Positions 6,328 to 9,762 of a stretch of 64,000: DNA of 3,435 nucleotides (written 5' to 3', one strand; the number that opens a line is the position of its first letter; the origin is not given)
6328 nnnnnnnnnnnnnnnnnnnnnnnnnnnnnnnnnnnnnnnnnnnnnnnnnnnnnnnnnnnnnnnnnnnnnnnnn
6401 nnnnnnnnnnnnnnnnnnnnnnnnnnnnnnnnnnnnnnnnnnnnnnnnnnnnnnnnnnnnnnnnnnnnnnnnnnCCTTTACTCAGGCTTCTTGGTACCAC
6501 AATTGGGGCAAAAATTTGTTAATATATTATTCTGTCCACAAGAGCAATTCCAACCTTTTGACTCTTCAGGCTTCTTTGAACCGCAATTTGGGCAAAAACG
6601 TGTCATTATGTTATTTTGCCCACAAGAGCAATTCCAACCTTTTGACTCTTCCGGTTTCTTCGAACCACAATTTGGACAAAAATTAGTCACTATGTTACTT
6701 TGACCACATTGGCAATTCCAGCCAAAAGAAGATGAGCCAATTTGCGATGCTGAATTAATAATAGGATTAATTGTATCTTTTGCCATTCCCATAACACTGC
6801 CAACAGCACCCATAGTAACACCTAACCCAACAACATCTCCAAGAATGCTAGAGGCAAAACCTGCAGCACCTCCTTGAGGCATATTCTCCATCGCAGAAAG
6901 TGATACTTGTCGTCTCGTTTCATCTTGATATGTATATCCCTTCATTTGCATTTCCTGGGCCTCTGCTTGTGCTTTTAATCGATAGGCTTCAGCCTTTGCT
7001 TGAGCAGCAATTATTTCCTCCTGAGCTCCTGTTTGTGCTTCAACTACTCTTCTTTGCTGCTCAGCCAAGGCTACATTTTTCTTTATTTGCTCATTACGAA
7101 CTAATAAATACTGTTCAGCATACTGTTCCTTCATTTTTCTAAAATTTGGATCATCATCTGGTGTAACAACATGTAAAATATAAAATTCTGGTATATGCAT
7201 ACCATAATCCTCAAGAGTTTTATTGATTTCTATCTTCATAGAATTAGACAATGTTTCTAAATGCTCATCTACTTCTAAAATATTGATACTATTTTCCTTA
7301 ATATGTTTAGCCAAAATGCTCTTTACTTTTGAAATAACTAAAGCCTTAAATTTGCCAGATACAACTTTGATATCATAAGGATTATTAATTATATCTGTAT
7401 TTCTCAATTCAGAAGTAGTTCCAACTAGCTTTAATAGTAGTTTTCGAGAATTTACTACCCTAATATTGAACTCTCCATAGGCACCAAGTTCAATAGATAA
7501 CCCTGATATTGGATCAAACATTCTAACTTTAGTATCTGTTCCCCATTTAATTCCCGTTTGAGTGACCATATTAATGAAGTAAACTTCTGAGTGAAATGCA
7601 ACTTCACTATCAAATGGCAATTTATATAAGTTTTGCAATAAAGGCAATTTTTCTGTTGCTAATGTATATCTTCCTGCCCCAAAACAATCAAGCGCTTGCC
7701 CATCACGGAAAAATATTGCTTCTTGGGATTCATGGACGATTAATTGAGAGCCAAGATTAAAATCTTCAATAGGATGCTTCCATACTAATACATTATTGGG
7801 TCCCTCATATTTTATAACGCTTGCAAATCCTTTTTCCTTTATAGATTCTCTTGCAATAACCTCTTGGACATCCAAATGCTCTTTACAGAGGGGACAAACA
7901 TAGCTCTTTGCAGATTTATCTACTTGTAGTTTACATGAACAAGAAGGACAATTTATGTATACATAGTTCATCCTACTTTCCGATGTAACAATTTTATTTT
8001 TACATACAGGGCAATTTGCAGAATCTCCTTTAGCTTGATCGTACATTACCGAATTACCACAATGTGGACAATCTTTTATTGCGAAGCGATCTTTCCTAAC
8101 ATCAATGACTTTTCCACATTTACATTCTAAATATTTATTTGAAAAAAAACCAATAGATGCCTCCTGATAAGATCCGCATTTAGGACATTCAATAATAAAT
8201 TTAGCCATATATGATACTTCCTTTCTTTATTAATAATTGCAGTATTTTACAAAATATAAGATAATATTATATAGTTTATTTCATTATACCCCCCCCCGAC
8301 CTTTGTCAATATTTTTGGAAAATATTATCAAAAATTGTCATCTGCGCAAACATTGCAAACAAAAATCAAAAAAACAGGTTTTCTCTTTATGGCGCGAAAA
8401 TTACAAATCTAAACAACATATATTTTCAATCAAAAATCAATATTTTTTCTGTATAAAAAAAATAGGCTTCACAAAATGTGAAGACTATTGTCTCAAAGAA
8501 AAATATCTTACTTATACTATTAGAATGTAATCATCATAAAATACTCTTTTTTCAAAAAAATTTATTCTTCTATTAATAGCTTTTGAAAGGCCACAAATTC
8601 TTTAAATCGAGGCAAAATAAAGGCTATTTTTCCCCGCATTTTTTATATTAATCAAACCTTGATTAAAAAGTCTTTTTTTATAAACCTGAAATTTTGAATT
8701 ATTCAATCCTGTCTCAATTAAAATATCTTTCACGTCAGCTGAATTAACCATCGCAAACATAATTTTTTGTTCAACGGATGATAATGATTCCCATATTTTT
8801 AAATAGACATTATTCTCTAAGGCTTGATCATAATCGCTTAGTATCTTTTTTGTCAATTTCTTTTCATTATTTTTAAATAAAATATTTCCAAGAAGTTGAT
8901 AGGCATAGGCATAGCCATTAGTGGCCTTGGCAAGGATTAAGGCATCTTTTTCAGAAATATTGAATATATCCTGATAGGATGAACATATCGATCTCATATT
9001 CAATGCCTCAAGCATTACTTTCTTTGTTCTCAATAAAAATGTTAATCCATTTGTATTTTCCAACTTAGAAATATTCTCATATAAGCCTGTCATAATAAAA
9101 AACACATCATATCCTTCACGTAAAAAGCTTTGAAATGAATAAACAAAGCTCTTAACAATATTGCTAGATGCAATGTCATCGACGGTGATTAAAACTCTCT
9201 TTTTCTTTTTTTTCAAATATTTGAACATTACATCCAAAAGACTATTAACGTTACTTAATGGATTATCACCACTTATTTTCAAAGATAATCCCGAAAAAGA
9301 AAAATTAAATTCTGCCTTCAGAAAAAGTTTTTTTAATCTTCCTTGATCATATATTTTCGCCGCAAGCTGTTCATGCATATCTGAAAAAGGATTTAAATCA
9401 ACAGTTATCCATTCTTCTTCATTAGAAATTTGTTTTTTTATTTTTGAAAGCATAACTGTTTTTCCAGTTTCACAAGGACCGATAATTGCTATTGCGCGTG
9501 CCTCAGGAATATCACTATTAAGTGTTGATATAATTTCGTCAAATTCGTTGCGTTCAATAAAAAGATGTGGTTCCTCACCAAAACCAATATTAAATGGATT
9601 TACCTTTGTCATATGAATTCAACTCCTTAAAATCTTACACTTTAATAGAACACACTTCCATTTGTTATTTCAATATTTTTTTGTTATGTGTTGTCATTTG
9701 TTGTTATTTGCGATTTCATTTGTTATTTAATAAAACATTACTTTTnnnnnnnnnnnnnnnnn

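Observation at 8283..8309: G9 homopolymer as the spacer between perfect -35 and -10 hexamers: probable phase-variable ON/OFF switch for the SPFH-TIR operon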

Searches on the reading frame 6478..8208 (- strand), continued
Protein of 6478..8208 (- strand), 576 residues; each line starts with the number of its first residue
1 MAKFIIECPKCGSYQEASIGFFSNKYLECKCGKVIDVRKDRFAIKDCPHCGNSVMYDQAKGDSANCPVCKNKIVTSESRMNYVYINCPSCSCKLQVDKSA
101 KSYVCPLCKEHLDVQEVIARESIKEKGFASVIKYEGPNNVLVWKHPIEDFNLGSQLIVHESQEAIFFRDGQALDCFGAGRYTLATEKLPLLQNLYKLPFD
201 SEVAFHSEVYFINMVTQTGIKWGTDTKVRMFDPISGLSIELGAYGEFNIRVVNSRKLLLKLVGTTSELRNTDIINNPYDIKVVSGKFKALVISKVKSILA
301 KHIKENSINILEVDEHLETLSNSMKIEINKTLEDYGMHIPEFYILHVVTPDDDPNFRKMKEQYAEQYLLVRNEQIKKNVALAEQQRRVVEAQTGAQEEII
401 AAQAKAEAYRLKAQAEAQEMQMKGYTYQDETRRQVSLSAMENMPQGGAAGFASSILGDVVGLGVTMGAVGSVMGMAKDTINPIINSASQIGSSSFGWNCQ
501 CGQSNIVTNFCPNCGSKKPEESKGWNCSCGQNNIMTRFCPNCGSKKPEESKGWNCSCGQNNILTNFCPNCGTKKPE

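Call 74: search_protein_families(library=pfam, proteins=[L020:310-1155:+, L058:1469-2410:+, L069:2059-2688:+, L050:5137-5838:+, L088:4283-5476:+, L105:1839-2768:+, L050:3961-5109:+, L069:178-1257:+, L088:5685-5996:+], max_evalue=0.001)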
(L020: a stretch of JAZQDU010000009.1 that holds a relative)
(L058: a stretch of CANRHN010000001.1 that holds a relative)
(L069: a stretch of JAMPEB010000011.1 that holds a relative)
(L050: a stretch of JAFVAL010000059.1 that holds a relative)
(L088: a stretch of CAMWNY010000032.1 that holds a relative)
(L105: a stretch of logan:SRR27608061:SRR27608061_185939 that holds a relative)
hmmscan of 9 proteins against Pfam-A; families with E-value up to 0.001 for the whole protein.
L020:310-1155:+ (281 aa): 3 families
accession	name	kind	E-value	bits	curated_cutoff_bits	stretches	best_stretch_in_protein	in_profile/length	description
PF00589.27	Phage_integrase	-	1.8e-26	93.4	27.1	1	106-263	2-166/172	Phage integrase family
PF02899.23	Phage_int_SAM_1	-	3.9e-10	40.3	22.3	1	12-85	2-81/83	Phage integrase, N-terminal SAM-like domain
PF13495.12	Phage_int_SAM_4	-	4.6e-06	27.4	27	1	13-79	4-74/85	Phage integrase, N-terminal SAM-like domain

L058:1469-2410:+ (313 aa): 2 families
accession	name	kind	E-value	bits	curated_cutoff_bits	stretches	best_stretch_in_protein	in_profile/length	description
PF00589.27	Phage_integrase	-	5.1e-26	91.9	27.1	1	131-296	6-168/172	Phage integrase family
PF14659.12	Phage_int_SAM_3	-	2.5e-09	37.6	22.6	1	14-70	2-57/58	Phage integrase, N-terminal SAM-like domain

L069:2059-2688:+ (209 aa): 1 family
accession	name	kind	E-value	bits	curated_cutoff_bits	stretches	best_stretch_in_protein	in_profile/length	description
PF00239.26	Resolvase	-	1.5e-28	100.2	23.3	1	8-152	1-144/145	Resolvase, N terminal domain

L050:5137-5838:+ (233 aa): 1 family
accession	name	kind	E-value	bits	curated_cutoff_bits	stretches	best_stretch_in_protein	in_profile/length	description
PF00239.26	Resolvase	-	2.2e-29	102.9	23.3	1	39-183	2-144/145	Resolvase, N terminal domain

L088:4283-5476:+ (397 aa): 3 families
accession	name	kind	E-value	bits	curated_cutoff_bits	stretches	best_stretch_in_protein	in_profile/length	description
PF07486.17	Hydrolase_2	-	2.6e-23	83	27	1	303-397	1-100/100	Cell Wall Hydrolase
PF08239.17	SH3_3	-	9e-21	74.3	27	2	193-243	2-54/54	Bacterial SH3 domain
PF06347.19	SH3_4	-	3.7e-08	33.5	24.1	0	195-240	6-52/56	Bacterial SH3 domain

L105:1839-2768:+ (309 aa): 3 families
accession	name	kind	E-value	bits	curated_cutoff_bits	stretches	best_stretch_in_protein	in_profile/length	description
PF00589.27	Phage_integrase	-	2.5e-31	109.2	27.1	1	117-295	3-170/172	Phage integrase family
PF14659.12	Phage_int_SAM_3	-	4.1e-10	40.2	22.6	1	3-59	2-57/58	Phage integrase, N-terminal SAM-like domain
PF13102.12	Phage_int_SAM_5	-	1.5e-05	25.7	22.3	1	4-102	3-94/98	Phage integrase SAM-like domain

L050:3961-5109:+ (382 aa): 0 families

L069:178-1257:+ (359 aa): 1 family
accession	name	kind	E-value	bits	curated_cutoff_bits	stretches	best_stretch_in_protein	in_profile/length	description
PF00248.27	Aldo_ket_red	-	3.4e-51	174.5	24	1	118-350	18-289/291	Aldo/keto reductase family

L088:5685-5996:+ (103 aa): 0 families

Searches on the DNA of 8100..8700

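Call 65: search_rna_families(source=window, start=8100, end=8700, threshold=evalue, max_evalue=1)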
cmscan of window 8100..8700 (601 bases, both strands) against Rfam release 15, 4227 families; matches with E-value up to 1: 0.
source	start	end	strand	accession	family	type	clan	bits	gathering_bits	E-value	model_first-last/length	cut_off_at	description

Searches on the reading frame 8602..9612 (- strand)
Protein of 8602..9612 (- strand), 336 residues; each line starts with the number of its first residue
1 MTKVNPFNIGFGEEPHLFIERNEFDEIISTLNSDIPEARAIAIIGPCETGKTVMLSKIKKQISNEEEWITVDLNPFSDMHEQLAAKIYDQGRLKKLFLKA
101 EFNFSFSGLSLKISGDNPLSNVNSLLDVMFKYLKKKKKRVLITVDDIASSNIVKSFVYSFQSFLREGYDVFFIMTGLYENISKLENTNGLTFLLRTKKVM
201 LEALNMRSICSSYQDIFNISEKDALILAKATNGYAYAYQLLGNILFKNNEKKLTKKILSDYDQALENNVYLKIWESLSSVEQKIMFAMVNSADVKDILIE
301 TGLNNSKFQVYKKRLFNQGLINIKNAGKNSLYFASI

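Call 5: search_protein_families(library=pfam, proteins=[window:8602-9612:-], max_evalue=0.01)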
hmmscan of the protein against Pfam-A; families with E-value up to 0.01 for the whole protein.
window:8602-9612:- (336 aa): 8 families
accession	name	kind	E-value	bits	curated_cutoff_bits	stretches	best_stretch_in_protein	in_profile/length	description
PF07693.20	KAP_NTPase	-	1.2e-07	31.7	20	1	27-89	8-73/293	KAP family P-loop domain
PF01637.24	ATPase_2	-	4.5e-06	27.1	33.2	1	39-165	21-140/225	ATPase domain predominantly from Archaea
PF13173.12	AAA_14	-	0.00056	20.4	27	0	39-84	3-48/129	AAA domain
PF06745.19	ATPase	-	0.0024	17.7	26.6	1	23-150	7-131/231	KaiC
PF00005.33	ABC_tran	-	0.0047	18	25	0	30-83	3-57/137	ABC transporter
PF00931.28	NB-ARC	-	0.005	16.6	23.5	0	23-155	4-117/248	NB-ARC domain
PF13401.12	AAA_22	-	0.0061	17.3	27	0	38-176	5-122/130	AAA domain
PF13191.12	AAA_16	-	0.0071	17.3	32.6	0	25-147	10-141/167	AAA ATPase domain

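Call 6: search_protein_families(library=padloc, proteins=[window:8602-9612:-], max_evalue=0.01)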
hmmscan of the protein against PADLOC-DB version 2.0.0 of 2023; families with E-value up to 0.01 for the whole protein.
window:8602-9612:- (336 aa): 2 families
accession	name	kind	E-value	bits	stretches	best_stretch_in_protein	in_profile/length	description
PDLC04140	mad8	-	3.7e-05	21.4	1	31-190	20-101/314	mads_8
PDLC01515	Csx3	-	0.003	15.2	1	36-66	4-34/183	"CAS-I,CAS-III; associated"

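Call 30: find_encoding_contigs(protein=window:8602-9612:-, flank=4000, max_places=10)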
Protein window:8602-9612:- (336 aa): 2 contigs read that carry it; 1 place shown.
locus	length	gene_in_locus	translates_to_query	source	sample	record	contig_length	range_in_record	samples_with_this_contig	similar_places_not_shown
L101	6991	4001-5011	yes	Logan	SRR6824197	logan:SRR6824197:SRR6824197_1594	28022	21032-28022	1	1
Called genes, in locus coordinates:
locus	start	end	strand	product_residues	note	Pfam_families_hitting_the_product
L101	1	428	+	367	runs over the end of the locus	-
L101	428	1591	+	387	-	PF02687:FtsX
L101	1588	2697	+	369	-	PF13306:LRR_5 (weak), PF13855:LRR_8 (faint), PF13306:LRR_5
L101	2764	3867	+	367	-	PF13306:LRR_5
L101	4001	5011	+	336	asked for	PF01637:ATPase_2 (weak), PF07693:KAP_NTPase (faint)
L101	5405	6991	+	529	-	?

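Call 51: search_protein_families(library=ncbifam, proteins=[window:8602-9612:-], max_evalue=0.01)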
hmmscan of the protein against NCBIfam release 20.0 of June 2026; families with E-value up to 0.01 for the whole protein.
window:8602-9612:- (336 aa): 3 families
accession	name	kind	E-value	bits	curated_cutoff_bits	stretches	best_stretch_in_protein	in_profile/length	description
NF008409.0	PRK11231.1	equivalog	0.00047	19.6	375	1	25-83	15-73/255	Fe(3+) dicitrate ABC transporter ATP-binding protein FecE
NF010068.0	PRK13548.1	equivalog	0.0026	16.9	261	1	25-86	18-79/261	heme ABC transporter ATP-binding protein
NF008809.0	PRK11831.1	equivalog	0.0029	17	441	1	26-80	22-76/270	phospholipid ABC transporter ATP-binding protein MlaF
